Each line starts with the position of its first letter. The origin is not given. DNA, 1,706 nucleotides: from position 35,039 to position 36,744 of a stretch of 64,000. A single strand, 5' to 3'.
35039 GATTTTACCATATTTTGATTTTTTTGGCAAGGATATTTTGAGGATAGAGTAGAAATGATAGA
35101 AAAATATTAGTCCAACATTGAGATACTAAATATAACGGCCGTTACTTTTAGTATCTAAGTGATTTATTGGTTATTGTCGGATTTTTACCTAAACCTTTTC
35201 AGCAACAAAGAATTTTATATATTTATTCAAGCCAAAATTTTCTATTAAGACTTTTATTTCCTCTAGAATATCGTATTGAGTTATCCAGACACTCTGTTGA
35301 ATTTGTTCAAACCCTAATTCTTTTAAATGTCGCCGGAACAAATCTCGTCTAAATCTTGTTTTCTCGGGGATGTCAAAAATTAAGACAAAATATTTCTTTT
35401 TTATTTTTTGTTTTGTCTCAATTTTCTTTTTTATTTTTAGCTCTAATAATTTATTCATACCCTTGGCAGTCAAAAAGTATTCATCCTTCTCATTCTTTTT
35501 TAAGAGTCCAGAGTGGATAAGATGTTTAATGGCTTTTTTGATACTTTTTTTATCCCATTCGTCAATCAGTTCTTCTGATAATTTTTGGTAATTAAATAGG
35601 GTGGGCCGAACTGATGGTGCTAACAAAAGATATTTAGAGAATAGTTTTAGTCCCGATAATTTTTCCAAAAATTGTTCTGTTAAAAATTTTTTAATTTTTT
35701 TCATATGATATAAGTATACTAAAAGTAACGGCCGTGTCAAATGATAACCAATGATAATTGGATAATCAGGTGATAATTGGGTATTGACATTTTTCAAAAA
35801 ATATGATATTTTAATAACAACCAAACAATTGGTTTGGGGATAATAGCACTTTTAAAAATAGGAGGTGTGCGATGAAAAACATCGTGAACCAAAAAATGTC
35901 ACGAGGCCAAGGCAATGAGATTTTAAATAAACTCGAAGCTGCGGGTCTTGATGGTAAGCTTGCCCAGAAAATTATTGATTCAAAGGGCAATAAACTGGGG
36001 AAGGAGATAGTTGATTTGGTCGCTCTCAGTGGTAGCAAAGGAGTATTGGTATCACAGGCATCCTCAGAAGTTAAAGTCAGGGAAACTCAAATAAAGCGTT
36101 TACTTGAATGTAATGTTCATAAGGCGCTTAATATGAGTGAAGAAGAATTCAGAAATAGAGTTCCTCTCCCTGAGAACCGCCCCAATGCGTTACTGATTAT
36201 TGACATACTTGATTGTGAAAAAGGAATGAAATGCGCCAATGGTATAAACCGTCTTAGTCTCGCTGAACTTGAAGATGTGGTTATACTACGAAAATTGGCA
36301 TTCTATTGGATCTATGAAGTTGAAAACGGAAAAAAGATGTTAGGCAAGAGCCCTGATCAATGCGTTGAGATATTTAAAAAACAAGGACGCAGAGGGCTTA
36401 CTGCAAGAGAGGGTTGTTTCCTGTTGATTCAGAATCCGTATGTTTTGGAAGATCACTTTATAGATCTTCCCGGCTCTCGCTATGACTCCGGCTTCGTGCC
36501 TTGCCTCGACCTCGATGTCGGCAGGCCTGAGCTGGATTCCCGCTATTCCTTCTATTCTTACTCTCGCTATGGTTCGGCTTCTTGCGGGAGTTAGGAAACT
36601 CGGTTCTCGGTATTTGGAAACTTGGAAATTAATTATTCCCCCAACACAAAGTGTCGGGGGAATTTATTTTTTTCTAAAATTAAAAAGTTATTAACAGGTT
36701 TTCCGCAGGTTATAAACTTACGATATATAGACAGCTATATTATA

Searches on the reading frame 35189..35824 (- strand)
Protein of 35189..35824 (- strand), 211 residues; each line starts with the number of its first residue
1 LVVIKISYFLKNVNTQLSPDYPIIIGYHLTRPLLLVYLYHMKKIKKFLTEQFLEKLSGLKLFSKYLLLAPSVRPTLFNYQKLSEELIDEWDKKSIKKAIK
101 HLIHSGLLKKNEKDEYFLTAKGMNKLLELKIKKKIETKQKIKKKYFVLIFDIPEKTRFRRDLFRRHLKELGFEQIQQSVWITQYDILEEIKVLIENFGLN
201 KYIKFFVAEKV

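Call 115: search_protein_families(library=pfam, proteins=[window:35189-35824:-], max_evalue=0.01)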
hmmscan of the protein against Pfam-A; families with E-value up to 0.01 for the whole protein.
window:35189-35824:- (211 aa): 3 families
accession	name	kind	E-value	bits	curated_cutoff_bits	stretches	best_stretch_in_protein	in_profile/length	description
PF20803.2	PaaX_M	-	7.2e-18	64.9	24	1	141-210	4-73/83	PaaX protein central Cas2-like domain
PF14947.12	HTH_45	-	0.0024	18.3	25.5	1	93-130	34-70/77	Winged helix-turn-helix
PF09827.14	CRISPR_Cas2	-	0.003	18.1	23.8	1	145-182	2-36/74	CRISPR associated protein Cas2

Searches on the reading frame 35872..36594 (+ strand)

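Call 115: search_protein_families(library=pfam, proteins=[window:35872-36594:+], max_evalue=0.01)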
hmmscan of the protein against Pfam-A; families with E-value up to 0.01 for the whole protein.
window:35872-36594:+ (240 aa): 1 family
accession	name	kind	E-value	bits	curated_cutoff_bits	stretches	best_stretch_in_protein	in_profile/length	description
PF18959.5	DUF5701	-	1e-08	35.6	27.4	1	142-203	87-149/206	Family of unknown function (DUF5701)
